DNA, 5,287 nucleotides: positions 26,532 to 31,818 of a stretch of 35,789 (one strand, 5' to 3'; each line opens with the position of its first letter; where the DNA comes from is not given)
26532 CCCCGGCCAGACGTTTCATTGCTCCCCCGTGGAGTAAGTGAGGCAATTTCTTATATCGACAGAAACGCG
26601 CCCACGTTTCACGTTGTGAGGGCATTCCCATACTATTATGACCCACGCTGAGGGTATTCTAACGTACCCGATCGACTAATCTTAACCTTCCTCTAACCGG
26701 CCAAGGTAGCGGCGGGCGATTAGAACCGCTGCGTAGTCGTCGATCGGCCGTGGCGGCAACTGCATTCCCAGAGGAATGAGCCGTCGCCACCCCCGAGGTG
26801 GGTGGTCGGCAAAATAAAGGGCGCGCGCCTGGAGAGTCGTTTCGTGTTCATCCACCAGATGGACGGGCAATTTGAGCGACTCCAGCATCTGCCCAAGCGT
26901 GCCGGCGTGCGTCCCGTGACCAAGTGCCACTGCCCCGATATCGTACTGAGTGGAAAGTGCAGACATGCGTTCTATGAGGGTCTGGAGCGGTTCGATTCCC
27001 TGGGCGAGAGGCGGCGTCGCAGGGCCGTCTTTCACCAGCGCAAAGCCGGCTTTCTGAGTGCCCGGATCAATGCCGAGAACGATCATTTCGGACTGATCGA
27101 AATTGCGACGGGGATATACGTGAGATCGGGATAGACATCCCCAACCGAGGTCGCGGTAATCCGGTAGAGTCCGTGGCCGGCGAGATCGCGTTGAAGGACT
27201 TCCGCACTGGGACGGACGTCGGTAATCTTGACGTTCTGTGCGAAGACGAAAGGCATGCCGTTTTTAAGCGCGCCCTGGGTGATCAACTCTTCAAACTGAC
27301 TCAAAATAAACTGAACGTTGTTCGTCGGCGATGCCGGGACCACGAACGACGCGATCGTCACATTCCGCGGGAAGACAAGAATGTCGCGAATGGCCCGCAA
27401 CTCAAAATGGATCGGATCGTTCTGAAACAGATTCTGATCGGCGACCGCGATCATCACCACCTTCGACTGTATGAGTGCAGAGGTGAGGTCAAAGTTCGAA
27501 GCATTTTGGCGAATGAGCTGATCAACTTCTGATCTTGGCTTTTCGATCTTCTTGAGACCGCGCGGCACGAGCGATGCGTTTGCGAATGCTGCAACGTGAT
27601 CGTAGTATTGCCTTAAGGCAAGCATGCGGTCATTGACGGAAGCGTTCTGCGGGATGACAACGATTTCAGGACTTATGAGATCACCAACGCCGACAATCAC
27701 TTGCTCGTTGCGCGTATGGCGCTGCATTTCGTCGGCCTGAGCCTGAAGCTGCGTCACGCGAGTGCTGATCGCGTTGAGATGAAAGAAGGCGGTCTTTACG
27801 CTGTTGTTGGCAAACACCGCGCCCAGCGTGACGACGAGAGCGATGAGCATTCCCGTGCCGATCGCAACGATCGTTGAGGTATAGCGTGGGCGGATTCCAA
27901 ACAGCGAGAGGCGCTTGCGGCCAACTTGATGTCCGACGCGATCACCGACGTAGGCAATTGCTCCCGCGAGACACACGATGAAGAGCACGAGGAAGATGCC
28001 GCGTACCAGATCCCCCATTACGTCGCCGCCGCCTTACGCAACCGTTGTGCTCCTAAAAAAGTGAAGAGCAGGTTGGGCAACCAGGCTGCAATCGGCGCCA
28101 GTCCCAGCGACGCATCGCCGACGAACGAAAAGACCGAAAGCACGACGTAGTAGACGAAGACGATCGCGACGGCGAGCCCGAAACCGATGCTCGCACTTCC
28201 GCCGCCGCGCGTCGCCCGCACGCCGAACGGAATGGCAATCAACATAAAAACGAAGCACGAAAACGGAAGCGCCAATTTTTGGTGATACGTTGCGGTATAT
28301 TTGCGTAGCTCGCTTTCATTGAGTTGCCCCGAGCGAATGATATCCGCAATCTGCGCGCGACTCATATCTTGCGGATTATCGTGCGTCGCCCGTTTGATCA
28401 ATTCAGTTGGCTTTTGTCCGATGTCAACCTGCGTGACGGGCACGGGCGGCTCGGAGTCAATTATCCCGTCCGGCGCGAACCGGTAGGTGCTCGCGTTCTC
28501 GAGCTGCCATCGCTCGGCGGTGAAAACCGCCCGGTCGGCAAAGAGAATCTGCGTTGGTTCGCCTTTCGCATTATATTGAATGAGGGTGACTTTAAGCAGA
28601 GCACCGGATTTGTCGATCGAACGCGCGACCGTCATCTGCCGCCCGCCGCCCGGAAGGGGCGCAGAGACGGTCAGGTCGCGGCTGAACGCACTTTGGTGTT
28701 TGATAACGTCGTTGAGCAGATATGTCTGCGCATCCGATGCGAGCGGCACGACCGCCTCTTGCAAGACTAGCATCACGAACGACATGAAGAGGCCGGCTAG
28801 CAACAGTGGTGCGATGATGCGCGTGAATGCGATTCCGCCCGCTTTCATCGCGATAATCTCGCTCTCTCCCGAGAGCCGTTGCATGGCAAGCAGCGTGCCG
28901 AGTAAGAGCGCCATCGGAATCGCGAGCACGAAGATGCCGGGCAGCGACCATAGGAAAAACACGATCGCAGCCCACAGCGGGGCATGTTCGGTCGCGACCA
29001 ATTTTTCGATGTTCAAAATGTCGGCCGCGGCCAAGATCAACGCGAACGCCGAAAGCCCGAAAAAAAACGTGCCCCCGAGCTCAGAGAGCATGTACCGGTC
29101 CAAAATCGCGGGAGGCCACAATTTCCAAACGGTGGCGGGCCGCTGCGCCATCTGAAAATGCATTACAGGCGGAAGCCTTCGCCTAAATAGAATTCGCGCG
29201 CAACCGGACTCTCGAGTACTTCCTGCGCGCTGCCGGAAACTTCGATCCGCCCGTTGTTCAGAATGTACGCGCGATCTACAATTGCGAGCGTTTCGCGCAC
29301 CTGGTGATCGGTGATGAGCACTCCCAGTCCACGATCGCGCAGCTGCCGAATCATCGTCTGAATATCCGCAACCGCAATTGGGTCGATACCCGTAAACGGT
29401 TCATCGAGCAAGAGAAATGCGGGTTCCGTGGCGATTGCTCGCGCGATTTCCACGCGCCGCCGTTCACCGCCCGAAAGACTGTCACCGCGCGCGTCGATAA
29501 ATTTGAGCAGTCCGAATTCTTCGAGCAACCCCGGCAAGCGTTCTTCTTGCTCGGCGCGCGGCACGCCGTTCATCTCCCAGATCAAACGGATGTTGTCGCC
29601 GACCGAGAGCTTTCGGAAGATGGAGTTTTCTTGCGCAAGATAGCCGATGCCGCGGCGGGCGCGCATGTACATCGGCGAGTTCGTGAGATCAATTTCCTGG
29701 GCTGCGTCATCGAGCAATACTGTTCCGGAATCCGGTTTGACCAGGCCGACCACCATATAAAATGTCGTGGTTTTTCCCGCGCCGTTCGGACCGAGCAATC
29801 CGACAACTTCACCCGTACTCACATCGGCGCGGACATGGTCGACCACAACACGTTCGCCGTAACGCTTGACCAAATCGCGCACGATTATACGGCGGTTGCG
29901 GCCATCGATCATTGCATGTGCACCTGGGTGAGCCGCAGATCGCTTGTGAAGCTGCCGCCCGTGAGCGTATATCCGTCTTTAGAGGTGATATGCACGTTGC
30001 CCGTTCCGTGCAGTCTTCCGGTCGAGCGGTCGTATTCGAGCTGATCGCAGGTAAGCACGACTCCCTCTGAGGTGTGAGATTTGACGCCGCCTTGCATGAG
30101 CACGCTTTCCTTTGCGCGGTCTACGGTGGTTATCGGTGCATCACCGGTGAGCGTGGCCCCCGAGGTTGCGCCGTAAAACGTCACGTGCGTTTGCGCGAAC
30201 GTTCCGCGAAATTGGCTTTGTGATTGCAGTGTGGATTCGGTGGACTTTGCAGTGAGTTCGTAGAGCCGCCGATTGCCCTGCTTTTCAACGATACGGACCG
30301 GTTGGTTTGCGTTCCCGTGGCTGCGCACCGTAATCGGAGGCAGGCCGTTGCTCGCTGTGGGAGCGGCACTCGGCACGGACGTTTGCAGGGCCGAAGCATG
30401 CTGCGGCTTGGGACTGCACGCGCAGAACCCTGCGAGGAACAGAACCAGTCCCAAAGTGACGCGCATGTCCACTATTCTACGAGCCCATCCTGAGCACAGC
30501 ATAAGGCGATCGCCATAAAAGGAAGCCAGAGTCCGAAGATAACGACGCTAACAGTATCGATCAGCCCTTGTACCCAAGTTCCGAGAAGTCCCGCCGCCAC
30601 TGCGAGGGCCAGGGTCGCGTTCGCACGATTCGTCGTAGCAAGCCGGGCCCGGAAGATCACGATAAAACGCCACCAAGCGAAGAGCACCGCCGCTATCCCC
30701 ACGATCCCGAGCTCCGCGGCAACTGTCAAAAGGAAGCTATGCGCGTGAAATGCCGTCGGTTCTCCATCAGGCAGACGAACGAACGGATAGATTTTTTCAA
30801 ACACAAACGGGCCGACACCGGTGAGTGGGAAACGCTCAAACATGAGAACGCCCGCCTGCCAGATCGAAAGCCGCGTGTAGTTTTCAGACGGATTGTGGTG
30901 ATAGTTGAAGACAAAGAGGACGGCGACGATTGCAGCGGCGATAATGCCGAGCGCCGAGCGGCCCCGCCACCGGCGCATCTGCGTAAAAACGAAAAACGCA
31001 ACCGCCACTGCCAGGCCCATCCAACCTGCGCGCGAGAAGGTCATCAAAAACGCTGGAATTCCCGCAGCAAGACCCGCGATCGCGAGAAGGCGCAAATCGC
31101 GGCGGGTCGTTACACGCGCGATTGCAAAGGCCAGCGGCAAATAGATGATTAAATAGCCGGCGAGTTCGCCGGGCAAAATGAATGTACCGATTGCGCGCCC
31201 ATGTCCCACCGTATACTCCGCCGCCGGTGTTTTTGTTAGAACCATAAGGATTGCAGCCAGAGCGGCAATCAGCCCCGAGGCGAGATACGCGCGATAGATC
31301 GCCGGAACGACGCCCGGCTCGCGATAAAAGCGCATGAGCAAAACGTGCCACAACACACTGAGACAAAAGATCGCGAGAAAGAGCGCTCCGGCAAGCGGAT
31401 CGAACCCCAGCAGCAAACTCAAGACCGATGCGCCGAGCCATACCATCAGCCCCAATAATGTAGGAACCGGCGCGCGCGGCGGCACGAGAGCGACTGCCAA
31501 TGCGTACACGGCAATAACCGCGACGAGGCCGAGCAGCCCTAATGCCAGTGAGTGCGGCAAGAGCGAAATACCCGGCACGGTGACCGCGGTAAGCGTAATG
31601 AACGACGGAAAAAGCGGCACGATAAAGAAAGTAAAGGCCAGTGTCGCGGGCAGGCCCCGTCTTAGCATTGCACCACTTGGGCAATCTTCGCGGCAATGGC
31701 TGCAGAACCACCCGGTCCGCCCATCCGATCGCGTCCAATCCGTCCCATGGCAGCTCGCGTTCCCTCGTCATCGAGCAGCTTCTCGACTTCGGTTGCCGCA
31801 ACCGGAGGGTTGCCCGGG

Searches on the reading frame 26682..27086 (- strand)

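Call 68: search_protein_families(library=pfam, proteins=[window:26682-27086:-], max_evalue=0.001)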
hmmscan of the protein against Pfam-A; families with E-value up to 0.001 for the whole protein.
window:26682-27086:- (134 aa): 1 family
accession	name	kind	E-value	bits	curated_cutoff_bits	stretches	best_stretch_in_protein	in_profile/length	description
PF03652.20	RuvX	-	1.7e-06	28.8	29.2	1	1-128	1-132/134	Holliday junction resolvase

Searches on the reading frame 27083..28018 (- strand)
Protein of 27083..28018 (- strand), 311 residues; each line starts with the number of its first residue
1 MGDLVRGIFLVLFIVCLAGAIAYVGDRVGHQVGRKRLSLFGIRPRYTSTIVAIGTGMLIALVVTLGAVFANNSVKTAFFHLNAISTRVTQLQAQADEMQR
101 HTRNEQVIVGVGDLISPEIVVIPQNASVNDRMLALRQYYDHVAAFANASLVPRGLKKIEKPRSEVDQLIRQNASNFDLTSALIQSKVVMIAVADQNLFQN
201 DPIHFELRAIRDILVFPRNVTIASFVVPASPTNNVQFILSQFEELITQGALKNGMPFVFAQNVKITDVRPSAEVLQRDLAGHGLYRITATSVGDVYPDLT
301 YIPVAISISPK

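Call 3: search_protein_families(library=pfam, proteins=[window:27083-28018:-], max_evalue=0.01)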
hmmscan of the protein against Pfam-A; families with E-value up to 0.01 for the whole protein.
window:27083-28018:- (311 aa): 1 family
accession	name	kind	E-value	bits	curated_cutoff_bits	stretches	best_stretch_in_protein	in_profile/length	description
PF11283.13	DUF3084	-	3.2e-24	85.1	25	1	7-82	1-76/77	Protein of unknown function (DUF3084)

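Call 4: search_protein_families(library=ncbifam, proteins=[window:27083-28018:-], max_evalue=0.01)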
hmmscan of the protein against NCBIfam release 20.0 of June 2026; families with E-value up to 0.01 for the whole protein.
window:27083-28018:- (311 aa): 0 families

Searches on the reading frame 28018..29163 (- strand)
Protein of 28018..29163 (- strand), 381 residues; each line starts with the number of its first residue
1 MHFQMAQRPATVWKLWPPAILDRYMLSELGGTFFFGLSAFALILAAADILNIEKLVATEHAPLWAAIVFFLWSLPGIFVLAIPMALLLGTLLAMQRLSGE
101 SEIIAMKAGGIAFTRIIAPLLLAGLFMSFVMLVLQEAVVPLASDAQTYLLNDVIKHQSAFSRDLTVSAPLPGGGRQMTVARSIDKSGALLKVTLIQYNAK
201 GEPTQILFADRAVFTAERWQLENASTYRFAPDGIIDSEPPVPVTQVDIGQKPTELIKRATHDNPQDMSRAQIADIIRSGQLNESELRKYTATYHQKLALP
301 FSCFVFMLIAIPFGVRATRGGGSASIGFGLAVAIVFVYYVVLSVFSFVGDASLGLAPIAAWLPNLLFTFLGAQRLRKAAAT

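Call 3: search_protein_families(library=pfam, proteins=[window:28018-29163:-], max_evalue=0.01)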
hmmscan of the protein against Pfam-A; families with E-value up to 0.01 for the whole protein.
window:28018-29163:- (381 aa): 2 families
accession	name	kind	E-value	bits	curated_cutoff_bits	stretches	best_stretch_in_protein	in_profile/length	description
PF03739.19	LptF_LptG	-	1.5e-74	251.6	27.9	1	23-376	1-352/353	Lipopolysaccharide export system permease LptF/LptG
PF09843.14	DUF2070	-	0.0092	14.8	30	1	291-370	66-144/561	Predicted membrane protein (DUF2070)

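Call 4: search_protein_families(library=ncbifam, proteins=[window:28018-29163:-], max_evalue=0.01)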
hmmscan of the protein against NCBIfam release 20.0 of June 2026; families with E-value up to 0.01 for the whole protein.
window:28018-29163:- (381 aa): 2 families
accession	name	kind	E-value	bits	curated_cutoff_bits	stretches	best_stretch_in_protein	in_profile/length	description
TIGR04408.1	LptG_lptG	equivalog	1.6e-61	207.9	240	1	20-377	1-350/351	LPS export ABC transporter permease LptG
TIGR04407.1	LptF_YjgP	equivalog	9.2e-41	139.7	230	1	20-375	1-345/347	LPS export ABC transporter permease LptF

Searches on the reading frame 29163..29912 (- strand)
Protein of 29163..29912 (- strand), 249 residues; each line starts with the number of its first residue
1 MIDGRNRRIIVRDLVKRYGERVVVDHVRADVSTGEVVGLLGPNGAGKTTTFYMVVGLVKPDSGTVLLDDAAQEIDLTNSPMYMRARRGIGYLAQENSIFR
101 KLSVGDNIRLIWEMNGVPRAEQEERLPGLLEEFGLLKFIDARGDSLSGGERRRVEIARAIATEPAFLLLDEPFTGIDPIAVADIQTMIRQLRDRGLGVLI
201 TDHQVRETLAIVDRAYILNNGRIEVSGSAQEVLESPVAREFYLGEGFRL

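Call 68: search_protein_families(library=pfam, proteins=[window:29163-29912:-], max_evalue=0.001)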
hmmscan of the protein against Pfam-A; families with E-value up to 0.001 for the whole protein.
window:29163-29912:- (249 aa): 3 families
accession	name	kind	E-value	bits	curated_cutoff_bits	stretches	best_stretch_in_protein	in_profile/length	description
PF00005.33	ABC_tran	-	2.6e-32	112.7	25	1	25-173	2-136/137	ABC transporter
PF13304.12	AAA_21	-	4.5e-05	24.1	27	0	164-203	259-298/304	AAA domain, putative AbiEii toxin, Type IV TA system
PF25199.1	nSTAND_NTPase5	-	0.0004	20.7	34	0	6-72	16-80/145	Novel STAND NTPase 5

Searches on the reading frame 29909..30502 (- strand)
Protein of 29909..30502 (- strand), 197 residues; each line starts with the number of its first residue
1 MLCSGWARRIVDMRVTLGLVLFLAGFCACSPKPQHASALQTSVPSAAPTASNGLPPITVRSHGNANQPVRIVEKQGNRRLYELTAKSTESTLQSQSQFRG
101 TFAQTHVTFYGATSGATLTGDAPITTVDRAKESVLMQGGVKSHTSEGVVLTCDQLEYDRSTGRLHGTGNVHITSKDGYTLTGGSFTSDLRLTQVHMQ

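Call 3: search_protein_families(library=pfam, proteins=[window:29909-30502:-], max_evalue=0.01)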
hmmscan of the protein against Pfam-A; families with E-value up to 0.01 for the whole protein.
window:29909-30502:- (197 aa): 0 families

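Call 4: search_protein_families(library=ncbifam, proteins=[window:29909-30502:-], max_evalue=0.01)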
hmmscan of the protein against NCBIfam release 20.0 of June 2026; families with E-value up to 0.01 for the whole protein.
window:29909-30502:- (197 aa): 1 family
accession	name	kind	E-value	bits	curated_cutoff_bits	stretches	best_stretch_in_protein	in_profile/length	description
TIGR04409.1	LptC_YrbK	equivalog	0.00011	21.7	38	1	74-196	51-172/180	LPS export ABC transporter periplasmic protein LptC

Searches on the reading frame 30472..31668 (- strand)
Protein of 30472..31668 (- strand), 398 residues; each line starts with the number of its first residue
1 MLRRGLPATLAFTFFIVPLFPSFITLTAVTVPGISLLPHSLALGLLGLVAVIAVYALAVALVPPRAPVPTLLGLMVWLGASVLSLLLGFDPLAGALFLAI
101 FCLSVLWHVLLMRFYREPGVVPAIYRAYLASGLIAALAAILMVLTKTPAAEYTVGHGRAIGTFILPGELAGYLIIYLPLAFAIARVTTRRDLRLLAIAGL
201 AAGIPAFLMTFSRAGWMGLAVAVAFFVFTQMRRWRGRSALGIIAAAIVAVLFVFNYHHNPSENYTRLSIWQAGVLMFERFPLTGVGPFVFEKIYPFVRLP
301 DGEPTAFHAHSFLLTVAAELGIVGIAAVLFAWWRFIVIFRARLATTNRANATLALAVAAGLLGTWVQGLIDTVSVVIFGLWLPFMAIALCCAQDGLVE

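Call 3: search_protein_families(library=pfam, proteins=[window:30472-31668:-], max_evalue=0.01)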
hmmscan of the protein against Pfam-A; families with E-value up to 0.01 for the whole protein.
window:30472-31668:- (398 aa): 1 family
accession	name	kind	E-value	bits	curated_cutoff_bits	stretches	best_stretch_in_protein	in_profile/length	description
PF04932.20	Wzy_C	-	2.9e-20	73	31.7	1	200-328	3-148/149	O-Antigen ligase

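Call 4: search_protein_families(library=ncbifam, proteins=[window:30472-31668:-], max_evalue=0.01)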
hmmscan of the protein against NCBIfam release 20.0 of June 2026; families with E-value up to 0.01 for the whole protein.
window:30472-31668:- (398 aa): 2 families
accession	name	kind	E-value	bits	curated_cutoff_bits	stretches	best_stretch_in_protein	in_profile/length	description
TIGR00947.1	2A73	equivalog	1e-19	70.9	366.4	1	42-373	40-402/425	IctB family putative bicarbonate transporter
TIGR03097.1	PEP_O_lig_1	hypoth_equivalog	2e-07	30.2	188.1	1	168-391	169-403/408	putative O-glycosylation ligase, exosortase A system-associated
